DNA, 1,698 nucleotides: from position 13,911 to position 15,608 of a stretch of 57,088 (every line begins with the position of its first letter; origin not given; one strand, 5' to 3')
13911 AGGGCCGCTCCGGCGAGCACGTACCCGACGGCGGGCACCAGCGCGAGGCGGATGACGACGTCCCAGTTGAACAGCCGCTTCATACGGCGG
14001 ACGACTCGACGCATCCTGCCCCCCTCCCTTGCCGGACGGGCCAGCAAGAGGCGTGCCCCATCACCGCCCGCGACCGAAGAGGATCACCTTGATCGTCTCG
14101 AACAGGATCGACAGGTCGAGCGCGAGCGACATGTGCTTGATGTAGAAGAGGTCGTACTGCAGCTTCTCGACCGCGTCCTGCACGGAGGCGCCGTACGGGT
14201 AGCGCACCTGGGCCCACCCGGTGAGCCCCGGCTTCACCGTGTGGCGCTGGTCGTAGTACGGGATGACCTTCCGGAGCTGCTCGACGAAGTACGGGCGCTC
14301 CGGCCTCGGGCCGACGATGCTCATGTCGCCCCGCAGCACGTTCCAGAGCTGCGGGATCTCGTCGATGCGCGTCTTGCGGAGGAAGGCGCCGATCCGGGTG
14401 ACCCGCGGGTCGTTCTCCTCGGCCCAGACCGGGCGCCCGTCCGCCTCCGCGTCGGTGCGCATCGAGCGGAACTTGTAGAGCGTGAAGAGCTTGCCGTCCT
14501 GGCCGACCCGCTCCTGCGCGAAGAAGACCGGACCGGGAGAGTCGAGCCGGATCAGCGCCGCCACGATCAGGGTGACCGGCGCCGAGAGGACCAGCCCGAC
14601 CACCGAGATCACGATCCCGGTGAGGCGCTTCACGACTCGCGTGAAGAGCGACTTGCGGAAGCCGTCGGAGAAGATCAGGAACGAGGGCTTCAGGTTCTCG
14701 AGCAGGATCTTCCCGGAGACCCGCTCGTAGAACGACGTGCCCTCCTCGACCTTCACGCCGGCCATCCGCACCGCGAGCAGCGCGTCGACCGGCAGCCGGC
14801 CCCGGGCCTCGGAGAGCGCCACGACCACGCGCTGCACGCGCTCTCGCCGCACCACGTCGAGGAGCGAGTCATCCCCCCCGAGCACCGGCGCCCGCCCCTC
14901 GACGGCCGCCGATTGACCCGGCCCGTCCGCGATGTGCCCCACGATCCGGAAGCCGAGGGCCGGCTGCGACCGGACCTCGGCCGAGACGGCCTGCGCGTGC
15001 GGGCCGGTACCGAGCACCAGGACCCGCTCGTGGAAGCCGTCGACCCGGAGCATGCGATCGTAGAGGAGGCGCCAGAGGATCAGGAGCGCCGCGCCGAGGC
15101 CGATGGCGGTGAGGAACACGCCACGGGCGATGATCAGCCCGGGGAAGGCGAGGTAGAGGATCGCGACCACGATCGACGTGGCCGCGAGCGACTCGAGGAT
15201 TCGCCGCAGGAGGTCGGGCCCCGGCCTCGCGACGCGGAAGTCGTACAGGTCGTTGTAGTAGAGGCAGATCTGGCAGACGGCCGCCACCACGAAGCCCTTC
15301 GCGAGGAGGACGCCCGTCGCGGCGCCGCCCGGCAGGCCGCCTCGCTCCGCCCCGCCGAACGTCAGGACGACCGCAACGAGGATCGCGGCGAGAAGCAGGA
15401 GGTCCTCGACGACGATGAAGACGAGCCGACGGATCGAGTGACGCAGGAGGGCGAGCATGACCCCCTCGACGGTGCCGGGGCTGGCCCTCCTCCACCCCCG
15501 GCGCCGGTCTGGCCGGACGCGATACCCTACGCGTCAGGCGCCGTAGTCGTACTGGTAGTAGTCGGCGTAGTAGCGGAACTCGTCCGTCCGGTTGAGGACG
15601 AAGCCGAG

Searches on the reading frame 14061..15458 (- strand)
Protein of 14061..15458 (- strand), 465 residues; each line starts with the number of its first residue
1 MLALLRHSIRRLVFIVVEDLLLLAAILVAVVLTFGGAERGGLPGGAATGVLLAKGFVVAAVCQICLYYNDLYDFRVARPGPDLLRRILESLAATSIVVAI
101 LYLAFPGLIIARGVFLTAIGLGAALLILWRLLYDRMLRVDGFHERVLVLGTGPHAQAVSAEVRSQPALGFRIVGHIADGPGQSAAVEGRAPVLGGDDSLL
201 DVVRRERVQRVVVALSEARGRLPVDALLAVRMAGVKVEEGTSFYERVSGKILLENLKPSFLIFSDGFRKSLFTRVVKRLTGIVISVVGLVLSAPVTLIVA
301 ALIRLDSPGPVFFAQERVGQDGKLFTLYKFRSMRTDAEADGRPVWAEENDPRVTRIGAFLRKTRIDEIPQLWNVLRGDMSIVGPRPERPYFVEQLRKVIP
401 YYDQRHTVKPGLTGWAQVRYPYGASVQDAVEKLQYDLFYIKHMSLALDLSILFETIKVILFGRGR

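Call 9: search_protein_families(library=pfam, proteins=[window:14061-15458:-])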
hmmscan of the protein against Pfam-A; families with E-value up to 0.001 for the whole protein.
window:14061-15458:- (465 aa): 2 families
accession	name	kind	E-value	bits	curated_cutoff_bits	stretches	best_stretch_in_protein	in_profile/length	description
PF02397.22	Bac_transf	-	1.2e-70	237.1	27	1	277-460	1-178/179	Bacterial sugar transferase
PF13727.12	CoA_binding_3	-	6.3e-16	59.3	25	1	69-216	3-150/175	CoA-binding domain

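Call 12: search_protein_families(library=ncbifam, proteins=[window:14061-15458:-], max_evalue=0.00001)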
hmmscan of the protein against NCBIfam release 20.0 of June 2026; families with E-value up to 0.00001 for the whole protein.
window:14061-15458:- (465 aa): 10 families
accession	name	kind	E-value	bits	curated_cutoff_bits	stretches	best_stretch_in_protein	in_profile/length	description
TIGR03013.1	EpsB_2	subfamily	2.1e-150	501.7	393.35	1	21-464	6-441/443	TIGR03013 family XrtA/PEP-CTERM system glycosyltransferase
TIGR03025.1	EPS_sugtrans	subfamily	1.3e-130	436.6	295.55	1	33-464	14-443/445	exopolysaccharide biosynthesis polyprenyl glycosylphosphotransferase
TIGR03023.1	WcaJ_sugtrans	equivalog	9e-103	345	410.75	1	20-463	5-450/453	undecaprenyl-phosphate glucose phosphotransferase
TIGR03022.1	WbaP_sugtrans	subfamily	2.7e-70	237.9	403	1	45-464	31-454/456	undecaprenyl-phosphate galactose phosphotransferase WbaP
NF007518.0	PRK10124.1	equivalog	4.8e-59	200.3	684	1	115-456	117-454/464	undecaprenyl-phosphate glucose phosphotransferase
NF050817.1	PolSacchBiosHfsE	equivalog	7.6e-57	193.1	750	1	51-460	47-460/467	polysaccharide biosynthesis protein HfsE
NF041877.1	EPS_EpsZ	equivalog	1.3e-49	169.1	800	1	17-464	13-457/459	exopolysaccharide biosynthesis polyisoprenyl-phosphate hexose-1-phosphate transferase EpsZ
NF052601.1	undeca_RfbP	equivalog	1.6e-48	165.1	330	1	269-463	37-239/244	undecaprenyl-phosphate galactose phosphotransferase family protein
NF011751.0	PRK15204.1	equivalog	9.2e-38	130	907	1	55-461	59-471/476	undecaprenyl-phosphate galactose phosphotransferase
NF045514.1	glycotran_HepC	equivalog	3e-27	95.3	140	1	269-386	109-211/220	heterocyst development glycosyltransferase HepC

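Call 59: find_related_loci(query=window:14061-15458:-, collection=genome_contigs, flank=3000)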
Query window:14061-15458:- (465 aa) in genome_contigs; peptide patterns used: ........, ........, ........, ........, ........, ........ (x = any residue, [..] = any of these).
345 stretches matched a pattern; 213 encode a relative of the query (tblastn E <= 1e-3); the best 80 are kept; 80 distinct loci.
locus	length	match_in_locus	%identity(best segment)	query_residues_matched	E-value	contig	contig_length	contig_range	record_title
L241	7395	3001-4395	93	1-465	0e+0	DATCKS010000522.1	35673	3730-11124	MAG TPA_asm: Thermodesulfobacteriota bacterium isolate SMAG_U7102 k141_250902, whole genome shotgun sequence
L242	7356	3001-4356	49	10-464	1e-147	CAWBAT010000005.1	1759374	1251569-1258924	MAG: uncultured Acidimicrobiia bacterium isolate MFD02979.bin.1.148 genome assembly, contig: contig_58684, whole genome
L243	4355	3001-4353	48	2-459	1e-141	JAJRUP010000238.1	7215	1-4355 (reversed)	MAG: bacterium isolate Dive96_bin10.193 k141_4990529, whole genome shotgun sequence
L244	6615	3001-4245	54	50-464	1e-140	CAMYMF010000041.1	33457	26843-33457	MAG: uncultured Nitrospirae bacterium isolate ES_M_CG2-30-53-67_01 genome assembly, contig: scaffold_1858, whole genome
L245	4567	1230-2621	47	1-464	6e-140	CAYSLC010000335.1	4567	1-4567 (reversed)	MAG TPA_asm: uncultured Desulfobacteraceae bacterium isolate binchicken_co15_57 genome assembly, contig: NODE_19461_leng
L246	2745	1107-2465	49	8-464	6e-144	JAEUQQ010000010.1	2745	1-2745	MAG: Acidobacteria bacterium isolate new MAG-255 k141_154859, whole genome shotgun sequence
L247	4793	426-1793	48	4-464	3e-134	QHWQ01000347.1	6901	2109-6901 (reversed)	MAG: Acidobacteria bacterium isolate gp6 AA39 14_1009_09_20cm_scaffold_14690_curated, whole genome shotgun sequence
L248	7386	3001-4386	45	1-464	3e-133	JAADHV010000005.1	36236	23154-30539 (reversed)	MAG: Deltaproteobacteria bacterium isolate M_MetaBat.211 contig-127_1366, whole genome shotgun sequence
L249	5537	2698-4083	44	1-464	7e-133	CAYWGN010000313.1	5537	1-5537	MAG TPA_asm: uncultured Desulfobacula sp. isolate binchicken_co243_219 genome assembly, contig: NODE_14630_length_5537_c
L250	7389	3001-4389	46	1-464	2e-132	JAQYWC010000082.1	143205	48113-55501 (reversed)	MAG: Desulfobacterium sp. isolate Pec_A4_megahit_bin17 Pec_A4_megahit_bin17_c_000000136572, whole genome shotgun sequenc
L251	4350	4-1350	49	14-464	2e-132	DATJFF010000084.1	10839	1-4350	MAG TPA_asm: Vicinamibacterales bacterium isolate SMAG_U15452 k141_5644570, whole genome shotgun sequence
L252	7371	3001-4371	43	4-464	3e-132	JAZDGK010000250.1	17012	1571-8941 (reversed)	MAG: Pseudomonadota bacterium isolate MEGAHIT-group-0.260 k141_8146401, whole genome shotgun sequence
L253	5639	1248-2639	44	1-464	8e-132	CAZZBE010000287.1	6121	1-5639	MAG TPA_asm: uncultured Desulfobacteraceae bacterium isolate binchicken_co8_367 genome assembly, contig: NODE_25755_leng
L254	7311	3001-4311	48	24-464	2e-131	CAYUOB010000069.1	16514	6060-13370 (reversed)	MAG TPA_asm: uncultured Desulfobacula sp. isolate binchicken_co291_193 genome assembly, contig: NODE_832_length_16514_co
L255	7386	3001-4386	42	1-464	6e-131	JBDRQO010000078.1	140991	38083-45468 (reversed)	MAG: Pseudomonadota bacterium isolate MEGAHIT-group-2.49 k141_658883, whole genome shotgun sequence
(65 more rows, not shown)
